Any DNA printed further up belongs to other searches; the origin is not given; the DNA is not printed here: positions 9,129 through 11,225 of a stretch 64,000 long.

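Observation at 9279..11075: Soluble KAP P-loop NTPase fused to a catalytically plausible TIR domain: candidate one-protein NAD+-depleting anti-phage system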

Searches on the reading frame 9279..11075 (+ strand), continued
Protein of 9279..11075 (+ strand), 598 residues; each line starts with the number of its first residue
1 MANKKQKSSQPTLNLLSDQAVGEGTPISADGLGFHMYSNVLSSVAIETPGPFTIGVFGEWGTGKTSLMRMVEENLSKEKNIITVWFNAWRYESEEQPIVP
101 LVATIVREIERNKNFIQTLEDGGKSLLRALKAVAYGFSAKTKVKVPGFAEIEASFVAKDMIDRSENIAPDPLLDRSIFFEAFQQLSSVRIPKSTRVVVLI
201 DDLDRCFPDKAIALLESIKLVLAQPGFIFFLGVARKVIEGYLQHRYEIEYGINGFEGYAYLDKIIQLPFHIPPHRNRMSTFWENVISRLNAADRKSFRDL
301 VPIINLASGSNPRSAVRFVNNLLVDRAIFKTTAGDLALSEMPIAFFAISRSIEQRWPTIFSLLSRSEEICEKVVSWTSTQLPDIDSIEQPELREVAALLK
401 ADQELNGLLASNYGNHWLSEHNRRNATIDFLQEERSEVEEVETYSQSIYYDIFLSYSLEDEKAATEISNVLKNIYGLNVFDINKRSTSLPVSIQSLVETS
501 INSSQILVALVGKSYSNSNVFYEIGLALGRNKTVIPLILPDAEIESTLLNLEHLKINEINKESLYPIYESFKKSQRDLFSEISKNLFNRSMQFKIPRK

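Call 47: search_protein_families(library=pfam, alignment_id=A3, max_evalue=0.001)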
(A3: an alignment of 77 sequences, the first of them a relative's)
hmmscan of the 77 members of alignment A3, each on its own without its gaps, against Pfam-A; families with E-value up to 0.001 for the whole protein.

A. member 1, L009:3520-3924:+ (135 aa): 1 family
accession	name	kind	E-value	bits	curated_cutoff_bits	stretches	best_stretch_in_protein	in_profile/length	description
PF13676.11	TIR_2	-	8.6e-08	33.1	28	1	10-117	1-109/122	TIR domain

B. families by the number of members that match (of 77 scanned): 32 families (the first 25 are shown)
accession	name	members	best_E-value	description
PF13676.11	TIR_2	23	2.1e-23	TIR domain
PF03781.23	FGE-sulfatase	21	1.4e-59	Sulfatase-modifying factor enzyme 1-like domain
PF01582.25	TIR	6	9.1e-11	TIR domain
PF13516.12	LRR_6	5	1.9e-33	Leucine Rich repeat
PF12799.13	LRR_4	5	3.7e-24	Leucine Rich repeats (2 copies)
PF24758.1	LRR_At5g56370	5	5.1e-08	FBD-associated F-box protein At5g56370, LRR repeats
PF13855.12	LRR_8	4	2.4e-28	Leucine rich repeat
PF00560.39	LRR_1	4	3.6e-10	Leucine Rich Repeat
PF23598.1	LRR_14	3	4.9e-11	Leucine-rich repeat region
PF00542.24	Ribosomal_L12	2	1.3e-25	Ribosomal protein L7/L12 C-terminal domain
PF00805.28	Pentapeptide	2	2.3e-25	Pentapeptide repeats (8 copies)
PF25013.1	LRR_Zer-1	2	4e-12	Zer-1-like, Leucine-rich repeats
PF13576.12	Pentapeptide_3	2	8.2e-08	Pentapeptide repeats (9 copies)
PF13599.13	Pentapeptide_4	2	6.5e-07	Pentapeptide repeat region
PF08937.16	ThsB_TIR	2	3.4e-05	Thoeris protein ThsB, TIR-like domain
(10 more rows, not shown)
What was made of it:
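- Closest known: KAP P-loop NTPase fusion anti-phage proteins. Same: The modular C-terminus matches what I see in this clade (call 47).
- Sister clades carry non-enzymatic binding domains in the same slot (call 47).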

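Call 57: search_protein_families(library=pfam, alignment_id=A4, max_evalue=0.00001)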
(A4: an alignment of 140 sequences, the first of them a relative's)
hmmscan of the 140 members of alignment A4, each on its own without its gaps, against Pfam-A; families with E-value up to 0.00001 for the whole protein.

A. member 1, L009:3-434:+ (144 aa): 0 families

B. families by the number of members that match (of 140 scanned): 109 families (the first 25 are shown)
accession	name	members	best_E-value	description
PF00892.27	EamA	3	3.8e-46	EamA-like transporter family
PF13374.12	TPR_10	2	7.6e-102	Tetratricopeptide repeat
PF13424.12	TPR_12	2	4.8e-92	Tetratricopeptide repeat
PF00296.26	Bac_luciferase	2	1.1e-55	Luciferase-like monooxygenase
PF01979.26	Amidohydro_1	2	4.7e-28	Amidohydrolase family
PF02371.22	Transposase_20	2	1.2e-25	Transposase IS116/IS110/IS902 family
PF01548.23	DEDD_Tnp_IS110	2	1.5e-24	Transposase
PF07883.17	Cupin_2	2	3.2e-17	Cupin domain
PF01726.22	LexA_DNA_bind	2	4.1e-16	LexA DNA binding domain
PF07969.17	Amidohydro_3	2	5.1e-14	Amidohydrolase family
PF01381.28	HTH_3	2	9.1e-12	Helix-turn-helix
PF00037.32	Fer4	2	1.2e-09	4Fe-4S binding domain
PF02311.25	AraC_binding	2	3e-07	AraC-like ligand binding domain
PF01050.24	MannoseP_isomer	2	5e-07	Mannose-6-phosphate isomerase C-terminal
PF05899.18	Cupin_3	2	1.1e-06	EutQ-like cupin domain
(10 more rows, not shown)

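Call 58: search_protein_families(library=padloc, alignment_id=A4, max_evalue=0.00001)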
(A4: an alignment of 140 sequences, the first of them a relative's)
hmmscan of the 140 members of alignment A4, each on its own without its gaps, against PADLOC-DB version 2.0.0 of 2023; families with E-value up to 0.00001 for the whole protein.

A. member 1, L009:3-434:+ (144 aa): 7 families
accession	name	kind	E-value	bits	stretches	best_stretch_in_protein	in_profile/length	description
PDLC04937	PDC-S15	-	3.5e-10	37.9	1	41-121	170-248/254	-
PDLC04938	PDC-S15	-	6.7e-10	36.8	1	37-121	189-270/276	-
PDLC04931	PDC-S15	-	8.9e-08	30.2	1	42-121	195-272/282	-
PDLC04933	PDC-S15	-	1.3e-07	29.5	1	41-120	205-279/286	-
PDLC04940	PDC-S15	-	5.1e-07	27.6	1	43-114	190-260/280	-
PDLC04936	PDC-S15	-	1.8e-06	25.6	1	39-119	223-294/300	-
PDLC04927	PDC-S15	-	5.9e-06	23.4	1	41-111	218-292/422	-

B. families by the number of members that match (of 140 scanned): 44 families (the first 25 are shown)
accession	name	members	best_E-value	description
PDLC01078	C3a156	2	7.1e-12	oxidoreductase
PDLC03864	LmuB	1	4.3e-216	-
PDLC03853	LmuA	1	1e-165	-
PDLC01457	WYL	1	1.4e-31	"CAS-I,CAS-II,CAS-III,CAS-IV,CAS-V,CAS-VI; associated_signaling"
PDLC05022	PDC-S45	1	1.8e-17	-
PDLC01652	WYL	1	4.6e-17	"CAS-I,CAS-II,CAS-III,CAS-IV,CAS-V,CAS-VI; associated_signaling"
PDLC02903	pVip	1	9.7e-16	Viperins not associated with kinases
PDLC00612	ZorB1|ZorB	1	9.6e-14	MotB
PDLC02904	pVip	1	7.1e-13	Viperins associated with kinases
PDLC00609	ZorB1|ZorB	1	2.1e-12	MotB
PDLC03863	LmuB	1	2.7e-12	-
PDLC00651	ZorB3|ZorB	1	3.2e-12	MotB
PDLC04903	PDC-S09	1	7.6e-12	-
PDLC03859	LmuB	1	3.3e-11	-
PDLC02420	Aga_SIR2-PNTD1-PNTD2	1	8.4e-11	Class I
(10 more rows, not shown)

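Call 59: list_cluster_members(proteins=[P0001, P0002])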
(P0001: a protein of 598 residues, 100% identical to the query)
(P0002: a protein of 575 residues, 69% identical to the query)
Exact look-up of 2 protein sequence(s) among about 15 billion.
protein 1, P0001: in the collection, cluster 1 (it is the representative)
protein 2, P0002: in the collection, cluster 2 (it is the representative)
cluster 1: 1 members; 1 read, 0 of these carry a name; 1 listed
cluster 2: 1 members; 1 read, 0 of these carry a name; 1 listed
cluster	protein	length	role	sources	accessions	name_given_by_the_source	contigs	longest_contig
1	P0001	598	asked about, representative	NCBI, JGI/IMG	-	-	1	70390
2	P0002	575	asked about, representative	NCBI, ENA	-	-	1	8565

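Call 69: search_dna_similar(query=window:9279-11072:+, collection=plasmids, mode=protein, max_rows=25)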
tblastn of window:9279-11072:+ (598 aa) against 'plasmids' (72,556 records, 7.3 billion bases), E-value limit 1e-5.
Records with a match: 1102; places in all: 1107; records where one place covers at least 80% of the query: 0.
Best place of each record, by identity: <60% 1102.
By first word of the organism name: Klebsiella 590; Escherichia 255; Salmonella 28; Bacillus 26; Enterobacter 25; Agrobacterium 16; Vibrio 15; Deinococcus 14; Rhizobium 13; Rhodococcus 9; and 62 more.
By predicted mobility (MOB-suite, as given by PLSDB): non-mobilizable 583; conjugative 440; mobilizable 79.
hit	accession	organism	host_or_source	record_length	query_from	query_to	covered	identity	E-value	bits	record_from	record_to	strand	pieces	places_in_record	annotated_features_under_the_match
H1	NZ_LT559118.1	Nonomuraea gerenzanensis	-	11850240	4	322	53%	30.9%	4e-34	146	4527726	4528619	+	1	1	none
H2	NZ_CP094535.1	Hymenobacter monticola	Single cell,a pond on the Huanglong ...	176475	30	419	65%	24.4%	3e-21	106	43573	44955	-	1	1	P-loop NTPase fold protein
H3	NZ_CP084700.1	Rhizobium ruizarguesonis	Pisum sativum L.,Cell culture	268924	38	389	59%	26.6%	1e-21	108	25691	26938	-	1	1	qatA: Qat anti-phage system ATPase QatA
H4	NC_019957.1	Mycobacterium sp. JS623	-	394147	17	345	55%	28.3%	3e-27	125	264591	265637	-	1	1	P-loop NTPase fold protein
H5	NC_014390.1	Butyrivibrio proteoclasticus B316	-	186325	26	347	54%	27.1%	4e-21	105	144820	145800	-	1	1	P-loop NTPase fold protein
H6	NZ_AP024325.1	Caballeronia sp. NK8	-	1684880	3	348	58%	24.7%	5e-11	74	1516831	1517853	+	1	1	none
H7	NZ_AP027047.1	Vibrio nigripulchritudo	Penaeus vannamei,cell ...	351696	25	372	58%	24.5%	6e-9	67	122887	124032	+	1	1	P-loop NTPase fold protein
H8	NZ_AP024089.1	Vibrio nigripulchritudo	-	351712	25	372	58%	24.5%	6e-9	67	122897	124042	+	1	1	P-loop NTPase fold protein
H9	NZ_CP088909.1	Rhodococcus qingshengii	cell culture,forest soil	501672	26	301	46%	30.2%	6e-10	70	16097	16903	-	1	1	P-loop NTPase fold protein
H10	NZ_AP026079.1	Acaryochloris marina MBIC10699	cell culture,Ascidian, Diplosoma similis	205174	26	322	50%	28.0%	2e-24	116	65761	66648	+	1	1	KAP family NTPase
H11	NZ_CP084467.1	Halomicrobium salinisoli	cell culture,gobi saline soil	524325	1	329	55%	24.9%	5e-10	71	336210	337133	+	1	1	P-loop NTPase fold protein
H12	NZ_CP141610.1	Pantoea agglomerans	cell culture,hydroalcoholic extract of ...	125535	37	328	49%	27.8%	2e-23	113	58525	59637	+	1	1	qatA: Qat anti-phage system ATPase QatA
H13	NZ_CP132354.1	Erwinia pyri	Pyrus,cell culture,orchard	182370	37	328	49%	27.8%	2e-23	113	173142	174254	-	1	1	qatA: Qat anti-phage system ATPase QatA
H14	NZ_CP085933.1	Segatella copri DSM 18205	-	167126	28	334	51%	26.1%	6e-16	90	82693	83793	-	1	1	P-loop NTPase fold protein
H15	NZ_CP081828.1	Klebsiella quasipneumoniae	Homo sapiens,metagenomic assembly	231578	12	323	52%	25.1%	2e-10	72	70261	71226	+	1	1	P-loop NTPase fold protein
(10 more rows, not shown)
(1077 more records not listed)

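Call 70: search_dna_similar(query=window:9279-11072:+, collection=phages, mode=protein, max_rows=15)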
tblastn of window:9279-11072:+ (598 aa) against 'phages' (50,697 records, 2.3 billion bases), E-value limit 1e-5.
Records with a match: 4; places in all: 4; records where one place covers at least 80% of the query: 0.
Best place of each record, by identity: <60% 4.
By first word of the organism name: Bacteriophage 2; Vibrio 1; Salmonella 1.
By host as written in the record: Vibrio anguillarum strain 90-11-286 1; - 1; Helicobacter sp. 1; Homo sapiens 1.
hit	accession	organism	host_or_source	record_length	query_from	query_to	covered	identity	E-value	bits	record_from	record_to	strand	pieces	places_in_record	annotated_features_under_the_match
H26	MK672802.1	Vibrio phage Va_90-11-286_p16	Vibrio anguillarum strain 90-11-286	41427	21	380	60%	21.3%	1e-9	67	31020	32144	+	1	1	hypothetical protein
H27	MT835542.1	Bacteriophage sp.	human fecal samples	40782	26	281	43%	22.9%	2e-10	70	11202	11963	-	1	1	record has no annotation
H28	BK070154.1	Bacteriophage sp.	Helicobacter sp.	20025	21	246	38%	23.2%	1e-12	77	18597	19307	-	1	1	hypothetical protein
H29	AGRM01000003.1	Salmonella enterica subsp. houtenae str. ATCC BAA-1581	Homo sapiens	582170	58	272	36%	24.1%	2e-8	64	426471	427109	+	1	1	P-loop domain protein, KAP family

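Call 73: find_encoding_contigs(protein=P0002, flank=10000, max_places=2)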
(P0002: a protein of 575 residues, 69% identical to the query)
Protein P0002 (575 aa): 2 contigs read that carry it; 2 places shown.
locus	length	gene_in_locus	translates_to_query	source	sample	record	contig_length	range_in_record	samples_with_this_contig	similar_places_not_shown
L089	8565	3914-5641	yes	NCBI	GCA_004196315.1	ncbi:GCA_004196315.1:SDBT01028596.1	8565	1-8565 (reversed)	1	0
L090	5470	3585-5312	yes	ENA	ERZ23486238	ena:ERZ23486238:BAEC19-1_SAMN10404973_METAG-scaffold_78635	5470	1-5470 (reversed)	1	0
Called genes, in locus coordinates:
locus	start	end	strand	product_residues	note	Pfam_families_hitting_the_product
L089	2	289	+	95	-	?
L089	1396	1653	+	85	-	-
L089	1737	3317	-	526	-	-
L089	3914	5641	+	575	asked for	PF07693:KAP_NTPase, PF13191:AAA_16 (weak), PF13676:TIR_2 (weak)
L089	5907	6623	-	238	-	-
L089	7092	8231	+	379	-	PF00149:Metallophos, PF12850:Metallophos_2 (weak)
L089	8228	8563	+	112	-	?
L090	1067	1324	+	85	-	-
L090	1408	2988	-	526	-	-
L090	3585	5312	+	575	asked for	PF07693:KAP_NTPase, PF13191:AAA_16 (weak), PF13676:TIR_2 (weak)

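Call 81: search_protein_families(library=padloc, proteins=[L023:11804-13813:+, L023:13832-14869:+, L026:12123-14282:-, L026:14279-16456:-, L020:12955-14616:+, L019:11916-13310:-, L019:13939-16446:-, L030:11758-13074:-, L030:13208-15865:-, L025:12215-13693:-], max_evalue=1e-8)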
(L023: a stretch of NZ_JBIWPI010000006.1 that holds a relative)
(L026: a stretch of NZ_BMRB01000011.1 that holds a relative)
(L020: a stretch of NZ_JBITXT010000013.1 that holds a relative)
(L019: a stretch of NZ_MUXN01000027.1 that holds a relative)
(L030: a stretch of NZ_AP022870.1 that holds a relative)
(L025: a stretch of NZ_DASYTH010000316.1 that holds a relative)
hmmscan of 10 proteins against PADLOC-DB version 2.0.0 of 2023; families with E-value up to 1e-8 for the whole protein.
L023:11804-13813:+ (670 aa): 3 families
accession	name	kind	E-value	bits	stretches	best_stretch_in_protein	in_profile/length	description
PDLC02420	Aga_SIR2-PNTD1-PNTD2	-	8.4e-11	38.8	1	163-306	129-269/1010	Class I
PDLC02384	pAgo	-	2.5e-10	37.3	1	163-369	133-332/1030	-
PDLC02419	Aga_SIR2-PNTD1-PNTD2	-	4.5e-09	33.6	1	146-266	103-223/558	Class I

L023:13832-14869:+ (346 aa): 2 families
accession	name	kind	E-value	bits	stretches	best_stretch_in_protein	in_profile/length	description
PDLC02903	pVip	-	9.7e-16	56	1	37-193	2-156/257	Viperins not associated with kinases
PDLC02904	pVip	-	7.1e-13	46.7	1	37-186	5-152/262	Viperins associated with kinases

L026:12123-14282:- (720 aa): 1 family
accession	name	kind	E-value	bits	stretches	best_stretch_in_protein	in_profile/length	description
PDLC03853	LmuA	-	1e-165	551.2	1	30-720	8-653/655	-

L026:14279-16456:- (726 aa): 4 families
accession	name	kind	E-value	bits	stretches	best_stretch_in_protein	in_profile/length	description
PDLC03864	LmuB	-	4.3e-216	717.4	1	2-726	2-657/657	-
PDLC03863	LmuB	-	2.7e-12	44.2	1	483-715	342-591/610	-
PDLC03859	LmuB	-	3.3e-11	41.1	1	316-702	273-584/611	-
PDLC03862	LmuB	-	8.9e-10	35.5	0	320-670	234-566/643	-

L020:12955-14616:+ (554 aa): 0 families

L019:11916-13310:- (465 aa): 0 families

L019:13939-16446:- (836 aa): 0 families

L030:11758-13074:- (439 aa): 0 families

L030:13208-15865:- (886 aa): 0 families

L025:12215-13693:- (493 aa): 0 families

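Call 88: search_protein_representatives(protein=window:9279-11072:+)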
Query: 598 residues. Proteins with E-value up to 0.001 (for the whole library): 27591; up to 1e-10: 9666; up to 1e-30: 745. The best 150 are listed.
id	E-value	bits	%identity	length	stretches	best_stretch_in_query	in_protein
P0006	1.2e-232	790.1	66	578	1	4-565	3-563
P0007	9.8e-192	655.1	67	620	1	4-438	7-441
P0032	1.0e-168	579.1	50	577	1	13-548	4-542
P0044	4.6e-159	547.3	58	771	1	12-438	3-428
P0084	3.3e-153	527.9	47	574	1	11-541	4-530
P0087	5.4e-153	527.2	52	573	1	13-483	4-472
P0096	6.5e-152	523.7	56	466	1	13-471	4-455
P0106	1.8e-149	515.6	53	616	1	13-444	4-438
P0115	1.4e-147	509.4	51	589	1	12-470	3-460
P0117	5.4e-147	507.4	53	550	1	14-437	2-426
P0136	1.6e-146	505.8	57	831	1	9-435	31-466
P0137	2.0e-144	498.9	46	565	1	14-542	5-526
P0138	6.1e-144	497.3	44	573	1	13-545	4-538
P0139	1.2e-143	496.4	50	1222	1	12-441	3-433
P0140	1.3e-141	489.6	47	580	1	13-568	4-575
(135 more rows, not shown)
